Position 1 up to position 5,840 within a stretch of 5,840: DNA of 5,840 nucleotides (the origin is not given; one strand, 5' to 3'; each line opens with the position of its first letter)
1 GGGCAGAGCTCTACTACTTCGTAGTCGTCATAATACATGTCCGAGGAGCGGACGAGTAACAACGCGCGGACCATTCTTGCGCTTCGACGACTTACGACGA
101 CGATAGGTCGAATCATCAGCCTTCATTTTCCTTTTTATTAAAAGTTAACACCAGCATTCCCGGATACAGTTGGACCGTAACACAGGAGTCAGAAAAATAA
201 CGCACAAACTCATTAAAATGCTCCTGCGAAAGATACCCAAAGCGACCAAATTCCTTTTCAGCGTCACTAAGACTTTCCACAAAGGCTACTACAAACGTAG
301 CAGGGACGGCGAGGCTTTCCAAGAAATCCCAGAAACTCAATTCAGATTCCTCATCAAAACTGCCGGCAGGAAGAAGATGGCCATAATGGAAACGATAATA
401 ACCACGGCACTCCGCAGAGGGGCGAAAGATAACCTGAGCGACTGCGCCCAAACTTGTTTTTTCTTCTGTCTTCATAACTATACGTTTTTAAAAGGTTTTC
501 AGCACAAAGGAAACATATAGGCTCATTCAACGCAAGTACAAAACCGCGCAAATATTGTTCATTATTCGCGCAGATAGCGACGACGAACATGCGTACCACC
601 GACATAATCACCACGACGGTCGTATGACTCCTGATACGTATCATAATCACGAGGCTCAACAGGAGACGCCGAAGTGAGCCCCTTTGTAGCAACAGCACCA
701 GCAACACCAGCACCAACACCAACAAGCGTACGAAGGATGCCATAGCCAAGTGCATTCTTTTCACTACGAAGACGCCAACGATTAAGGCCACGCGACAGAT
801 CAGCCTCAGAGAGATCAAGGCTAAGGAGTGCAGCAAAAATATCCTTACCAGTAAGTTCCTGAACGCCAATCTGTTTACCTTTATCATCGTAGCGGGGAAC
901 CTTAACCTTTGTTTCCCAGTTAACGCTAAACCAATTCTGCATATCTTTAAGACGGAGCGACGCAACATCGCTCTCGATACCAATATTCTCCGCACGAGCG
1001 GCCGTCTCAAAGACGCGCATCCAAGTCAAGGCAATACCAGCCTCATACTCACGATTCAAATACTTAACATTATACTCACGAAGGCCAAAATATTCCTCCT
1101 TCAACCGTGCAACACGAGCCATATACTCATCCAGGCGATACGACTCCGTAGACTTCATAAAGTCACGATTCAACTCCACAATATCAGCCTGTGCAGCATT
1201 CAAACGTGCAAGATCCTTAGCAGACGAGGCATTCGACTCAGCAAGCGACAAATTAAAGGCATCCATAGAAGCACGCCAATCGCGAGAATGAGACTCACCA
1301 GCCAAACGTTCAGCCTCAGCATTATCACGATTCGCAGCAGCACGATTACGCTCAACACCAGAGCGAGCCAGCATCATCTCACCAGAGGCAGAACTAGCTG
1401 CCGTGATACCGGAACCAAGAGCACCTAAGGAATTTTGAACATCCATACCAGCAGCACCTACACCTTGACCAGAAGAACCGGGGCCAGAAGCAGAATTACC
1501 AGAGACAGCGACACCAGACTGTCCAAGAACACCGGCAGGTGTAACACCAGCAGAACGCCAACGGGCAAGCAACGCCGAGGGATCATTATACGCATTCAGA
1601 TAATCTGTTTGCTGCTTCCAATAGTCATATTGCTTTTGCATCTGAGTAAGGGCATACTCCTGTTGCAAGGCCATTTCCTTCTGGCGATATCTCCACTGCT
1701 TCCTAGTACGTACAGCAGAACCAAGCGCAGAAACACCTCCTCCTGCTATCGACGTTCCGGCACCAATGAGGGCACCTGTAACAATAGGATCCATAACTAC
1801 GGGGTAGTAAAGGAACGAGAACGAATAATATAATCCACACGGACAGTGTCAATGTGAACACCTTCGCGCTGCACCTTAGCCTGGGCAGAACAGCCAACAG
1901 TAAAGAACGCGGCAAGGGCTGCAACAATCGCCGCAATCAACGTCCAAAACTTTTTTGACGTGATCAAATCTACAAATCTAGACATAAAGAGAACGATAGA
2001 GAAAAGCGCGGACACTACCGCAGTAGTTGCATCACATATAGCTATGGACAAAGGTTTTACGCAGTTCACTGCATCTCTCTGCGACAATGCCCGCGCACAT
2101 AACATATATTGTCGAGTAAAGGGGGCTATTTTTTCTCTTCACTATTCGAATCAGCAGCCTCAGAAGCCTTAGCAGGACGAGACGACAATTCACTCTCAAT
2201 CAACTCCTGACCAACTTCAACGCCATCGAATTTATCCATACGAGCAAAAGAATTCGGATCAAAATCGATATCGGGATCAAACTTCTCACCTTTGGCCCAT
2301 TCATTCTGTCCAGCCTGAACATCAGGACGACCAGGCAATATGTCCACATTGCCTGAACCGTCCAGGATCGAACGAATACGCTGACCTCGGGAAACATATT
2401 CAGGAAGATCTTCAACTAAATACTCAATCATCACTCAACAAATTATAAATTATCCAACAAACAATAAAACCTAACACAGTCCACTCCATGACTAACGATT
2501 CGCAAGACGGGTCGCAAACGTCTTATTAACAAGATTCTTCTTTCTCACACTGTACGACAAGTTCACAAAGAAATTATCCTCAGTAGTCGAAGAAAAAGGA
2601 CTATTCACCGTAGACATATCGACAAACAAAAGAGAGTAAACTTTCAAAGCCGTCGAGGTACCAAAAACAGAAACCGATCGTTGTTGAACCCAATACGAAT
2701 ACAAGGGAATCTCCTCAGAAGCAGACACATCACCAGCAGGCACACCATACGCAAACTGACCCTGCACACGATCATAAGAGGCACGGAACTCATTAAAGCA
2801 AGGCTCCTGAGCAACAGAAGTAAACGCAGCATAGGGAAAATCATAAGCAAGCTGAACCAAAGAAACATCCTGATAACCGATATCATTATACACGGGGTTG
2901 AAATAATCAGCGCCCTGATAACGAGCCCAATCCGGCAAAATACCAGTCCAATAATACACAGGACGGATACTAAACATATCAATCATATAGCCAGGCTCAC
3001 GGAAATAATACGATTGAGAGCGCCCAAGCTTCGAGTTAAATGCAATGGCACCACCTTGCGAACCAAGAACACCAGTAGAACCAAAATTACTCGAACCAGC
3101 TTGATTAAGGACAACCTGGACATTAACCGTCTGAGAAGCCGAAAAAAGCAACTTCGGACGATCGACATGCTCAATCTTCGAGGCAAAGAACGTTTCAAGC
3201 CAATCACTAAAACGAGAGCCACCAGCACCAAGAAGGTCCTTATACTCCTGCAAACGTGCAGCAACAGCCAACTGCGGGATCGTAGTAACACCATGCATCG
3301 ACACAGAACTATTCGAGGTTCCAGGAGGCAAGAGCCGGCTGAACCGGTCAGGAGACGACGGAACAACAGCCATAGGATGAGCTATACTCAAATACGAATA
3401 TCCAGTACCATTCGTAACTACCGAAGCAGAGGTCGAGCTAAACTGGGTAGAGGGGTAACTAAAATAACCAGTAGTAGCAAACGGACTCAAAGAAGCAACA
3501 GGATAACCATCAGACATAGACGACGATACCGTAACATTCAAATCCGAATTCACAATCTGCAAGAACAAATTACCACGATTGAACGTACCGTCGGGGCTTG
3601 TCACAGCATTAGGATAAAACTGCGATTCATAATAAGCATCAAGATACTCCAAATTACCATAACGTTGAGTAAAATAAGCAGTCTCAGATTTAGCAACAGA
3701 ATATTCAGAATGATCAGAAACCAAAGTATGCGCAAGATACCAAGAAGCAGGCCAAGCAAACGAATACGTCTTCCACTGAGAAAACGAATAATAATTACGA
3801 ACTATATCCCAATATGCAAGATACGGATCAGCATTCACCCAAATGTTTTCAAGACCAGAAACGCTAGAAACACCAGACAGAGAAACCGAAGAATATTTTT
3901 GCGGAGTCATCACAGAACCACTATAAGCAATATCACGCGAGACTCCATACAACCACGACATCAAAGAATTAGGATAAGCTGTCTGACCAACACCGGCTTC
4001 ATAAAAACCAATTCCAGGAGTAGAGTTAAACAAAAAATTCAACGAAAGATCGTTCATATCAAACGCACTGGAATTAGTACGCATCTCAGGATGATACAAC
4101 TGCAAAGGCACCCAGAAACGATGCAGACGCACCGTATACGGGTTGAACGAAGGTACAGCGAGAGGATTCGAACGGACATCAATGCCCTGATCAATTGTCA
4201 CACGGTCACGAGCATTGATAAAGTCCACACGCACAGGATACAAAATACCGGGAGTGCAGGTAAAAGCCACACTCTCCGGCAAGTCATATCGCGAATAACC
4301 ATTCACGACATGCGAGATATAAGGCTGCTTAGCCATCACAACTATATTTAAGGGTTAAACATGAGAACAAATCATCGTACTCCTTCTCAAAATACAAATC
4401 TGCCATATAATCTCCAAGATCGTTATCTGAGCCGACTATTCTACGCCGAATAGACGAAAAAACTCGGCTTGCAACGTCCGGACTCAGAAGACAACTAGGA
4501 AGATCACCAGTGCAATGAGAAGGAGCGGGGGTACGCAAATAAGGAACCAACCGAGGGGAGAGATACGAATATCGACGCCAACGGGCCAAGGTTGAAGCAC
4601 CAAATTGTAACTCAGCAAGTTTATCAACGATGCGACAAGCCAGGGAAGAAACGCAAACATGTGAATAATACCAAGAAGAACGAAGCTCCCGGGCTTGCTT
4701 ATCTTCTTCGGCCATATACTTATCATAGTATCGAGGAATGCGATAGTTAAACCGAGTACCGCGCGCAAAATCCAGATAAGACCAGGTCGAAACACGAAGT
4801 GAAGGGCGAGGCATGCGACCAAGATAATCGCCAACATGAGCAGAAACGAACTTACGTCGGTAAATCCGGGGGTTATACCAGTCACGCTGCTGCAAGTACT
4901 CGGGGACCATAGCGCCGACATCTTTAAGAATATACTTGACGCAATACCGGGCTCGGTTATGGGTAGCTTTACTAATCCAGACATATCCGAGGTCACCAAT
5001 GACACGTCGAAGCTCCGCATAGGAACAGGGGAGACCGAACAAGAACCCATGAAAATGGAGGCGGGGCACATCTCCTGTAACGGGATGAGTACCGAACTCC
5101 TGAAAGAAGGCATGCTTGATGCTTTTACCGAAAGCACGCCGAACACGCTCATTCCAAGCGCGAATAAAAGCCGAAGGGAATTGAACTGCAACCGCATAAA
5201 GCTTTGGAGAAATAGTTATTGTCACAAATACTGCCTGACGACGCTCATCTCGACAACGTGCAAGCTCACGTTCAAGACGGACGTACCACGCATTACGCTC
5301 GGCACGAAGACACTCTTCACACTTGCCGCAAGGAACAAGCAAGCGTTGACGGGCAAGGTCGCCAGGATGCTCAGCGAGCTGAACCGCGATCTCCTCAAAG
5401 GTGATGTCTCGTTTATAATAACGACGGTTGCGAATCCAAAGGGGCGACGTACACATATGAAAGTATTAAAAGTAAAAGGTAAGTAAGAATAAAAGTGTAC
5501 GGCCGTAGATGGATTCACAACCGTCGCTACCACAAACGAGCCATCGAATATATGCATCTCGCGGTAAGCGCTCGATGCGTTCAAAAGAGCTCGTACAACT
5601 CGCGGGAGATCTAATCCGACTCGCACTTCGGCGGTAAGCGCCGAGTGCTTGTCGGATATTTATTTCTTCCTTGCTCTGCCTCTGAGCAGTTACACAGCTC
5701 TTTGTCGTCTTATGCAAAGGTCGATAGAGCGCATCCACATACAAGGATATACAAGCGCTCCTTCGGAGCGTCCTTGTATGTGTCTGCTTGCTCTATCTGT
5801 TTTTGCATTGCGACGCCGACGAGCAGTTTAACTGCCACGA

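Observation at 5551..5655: Two hairpins displaying an identical GTAAG loop, with an 11-nt direct repeat, in the rep leader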

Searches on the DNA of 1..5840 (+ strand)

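Call 5: search_rna_families(source=window, threshold=evalue, max_evalue=1)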
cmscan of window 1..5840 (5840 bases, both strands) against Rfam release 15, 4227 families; matches with E-value up to 1: 0.
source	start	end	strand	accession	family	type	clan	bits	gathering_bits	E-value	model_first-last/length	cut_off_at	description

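Call 9: search_dna_similar(query=window:1-5840:+, collection=phages, mode=near)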
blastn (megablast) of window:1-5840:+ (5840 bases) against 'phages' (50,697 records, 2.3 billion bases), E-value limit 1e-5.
Records with a match: 5; places in all: 5; records where one place covers at least 80% of the query: 0.
Best place of each record, by identity: 80-90% 1; 60-80% 4.
By first word of the organism name: Microviridae 3; Microvirus 1; Dulem 1.
By host as written in the record: - 3; porcine 1; Propithecus coquereli 1.
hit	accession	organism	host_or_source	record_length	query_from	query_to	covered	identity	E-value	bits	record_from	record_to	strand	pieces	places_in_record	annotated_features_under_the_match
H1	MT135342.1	Microvirus sp.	porcine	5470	2946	4336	13%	77.3%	9e-61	428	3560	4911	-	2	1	major capsid protein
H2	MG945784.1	Microviridae sp.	pig feces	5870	4036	4306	5%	77.8%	7e-37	163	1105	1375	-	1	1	similar to VP1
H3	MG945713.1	Microviridae sp.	pig feces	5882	4086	4336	4%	76.9%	1e-30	143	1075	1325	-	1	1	similar to VP1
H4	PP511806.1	Dulem virus 212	Propithecus coquereli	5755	4046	4258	4%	75.6%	1e-19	106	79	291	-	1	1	major capsid protein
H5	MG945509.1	Microviridae sp.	pig feces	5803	3739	3838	2%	86.3%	4e-20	108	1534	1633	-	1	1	similar to VP1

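Call 21: search_dna_similar(query=window:5457-5840:-, collection=phages, mode=distant, max_evalue=0.01)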
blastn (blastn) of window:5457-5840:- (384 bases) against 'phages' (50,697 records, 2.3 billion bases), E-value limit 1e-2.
Records with a match: 2; places in all: 2; records where one place covers at least 80% of the query: 0.
Best place of each record, by identity: 90-95% 1; 60-80% 1.
By first word of the organism name: Microviridae 2.
By host as written in the record: - 2.
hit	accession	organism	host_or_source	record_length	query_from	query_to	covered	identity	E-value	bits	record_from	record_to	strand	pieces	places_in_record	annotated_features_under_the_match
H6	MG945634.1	Microviridae sp.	goose feces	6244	6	168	42%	70.5%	1e-6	59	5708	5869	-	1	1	none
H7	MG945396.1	Microviridae sp.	goose feces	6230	5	38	9%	91.2%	3e-3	49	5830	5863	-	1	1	none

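Call 23: get_annotated_region(hit=H6, flank=3500)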
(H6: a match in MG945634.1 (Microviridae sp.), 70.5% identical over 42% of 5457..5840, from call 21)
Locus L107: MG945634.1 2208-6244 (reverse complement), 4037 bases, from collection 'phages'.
description: UNVERIFIED: Microviridae sp. isolate 6411-1702, complete genome.
organism: Microviridae sp. (NCBI taxid 2202644)
taxonomy: Viruses; Monodnaviria; Sangervirae; Phixviricota; Malgrandaviricetes; Petitvirales; Microviridae
host: -; source: goose feces; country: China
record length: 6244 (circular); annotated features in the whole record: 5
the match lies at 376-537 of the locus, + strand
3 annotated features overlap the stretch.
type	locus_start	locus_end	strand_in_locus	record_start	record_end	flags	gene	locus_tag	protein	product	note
misc_feature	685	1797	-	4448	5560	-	-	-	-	-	similar to VP3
misc_feature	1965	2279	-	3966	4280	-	-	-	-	-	similar to VP2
misc_feature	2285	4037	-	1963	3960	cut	-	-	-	-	similar to VP1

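Call 24: get_annotated_region(hit=H7, flank=3500)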
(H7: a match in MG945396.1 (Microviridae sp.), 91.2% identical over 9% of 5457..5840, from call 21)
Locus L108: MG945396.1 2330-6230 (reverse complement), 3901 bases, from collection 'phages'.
description: UNVERIFIED: Microviridae sp. isolate 3566-1702, complete genome.
organism: Microviridae sp. (NCBI taxid 2202644)
taxonomy: Viruses; Monodnaviria; Sangervirae; Phixviricota; Malgrandaviricetes; Petitvirales; Microviridae
host: -; source: goose feces; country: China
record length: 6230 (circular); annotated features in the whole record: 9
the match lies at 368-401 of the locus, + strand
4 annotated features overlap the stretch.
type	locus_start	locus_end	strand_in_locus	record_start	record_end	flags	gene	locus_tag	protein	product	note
misc_feature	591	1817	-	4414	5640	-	-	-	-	-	similar to VP2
misc_feature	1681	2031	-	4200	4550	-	-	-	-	-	similar to hypothetical protein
misc_feature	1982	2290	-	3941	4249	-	-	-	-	-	similar to hypothetical protein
misc_feature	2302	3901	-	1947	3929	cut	-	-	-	-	similar to VP1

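Call 64: search_dna_similar(query=L028:2600-2800:+, collection=phages, mode=distant, max_evalue=0.001, max_rows=30, rows=spread)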
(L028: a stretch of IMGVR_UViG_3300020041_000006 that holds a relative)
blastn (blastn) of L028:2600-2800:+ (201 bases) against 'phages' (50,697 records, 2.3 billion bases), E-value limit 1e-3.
Records with a match: 2; places in all: 2; records where one place covers at least 80% of the query: 0.
Best place of each record, by identity: 90-95% 2.
By first word of the organism name: Microviridae 2.
By host as written in the record: - 2.
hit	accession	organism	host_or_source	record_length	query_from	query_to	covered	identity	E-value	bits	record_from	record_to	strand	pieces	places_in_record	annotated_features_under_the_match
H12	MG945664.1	Microviridae sp.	pig feces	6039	55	185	65%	92.4%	6e-46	188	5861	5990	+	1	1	none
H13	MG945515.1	Microviridae sp.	dog feces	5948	140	187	24%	93.9%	1e-10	73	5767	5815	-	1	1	none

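Call 88: search_with_rna_model(model_id=R1, source=window, filters=off, max_evalue=10, show_alignments=4)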
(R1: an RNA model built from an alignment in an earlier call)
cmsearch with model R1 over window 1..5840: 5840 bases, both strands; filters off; matches with E-value up to 10: 7.
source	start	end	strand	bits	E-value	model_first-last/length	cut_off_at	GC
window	4437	4460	-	8.1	0.55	1-40/40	no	0.38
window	5623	5648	-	6.7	1.9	6-34/40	no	0.69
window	214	232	-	6.5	2.4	1-40/40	no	0.42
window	5800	5830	+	6.4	2.7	1-40/40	no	0.48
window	3585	3592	+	6.2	3.3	16-23/40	no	0.62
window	4384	4394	+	5.7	4.9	1-40/40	no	0.18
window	4705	4730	+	5.7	5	1-40/40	no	0.35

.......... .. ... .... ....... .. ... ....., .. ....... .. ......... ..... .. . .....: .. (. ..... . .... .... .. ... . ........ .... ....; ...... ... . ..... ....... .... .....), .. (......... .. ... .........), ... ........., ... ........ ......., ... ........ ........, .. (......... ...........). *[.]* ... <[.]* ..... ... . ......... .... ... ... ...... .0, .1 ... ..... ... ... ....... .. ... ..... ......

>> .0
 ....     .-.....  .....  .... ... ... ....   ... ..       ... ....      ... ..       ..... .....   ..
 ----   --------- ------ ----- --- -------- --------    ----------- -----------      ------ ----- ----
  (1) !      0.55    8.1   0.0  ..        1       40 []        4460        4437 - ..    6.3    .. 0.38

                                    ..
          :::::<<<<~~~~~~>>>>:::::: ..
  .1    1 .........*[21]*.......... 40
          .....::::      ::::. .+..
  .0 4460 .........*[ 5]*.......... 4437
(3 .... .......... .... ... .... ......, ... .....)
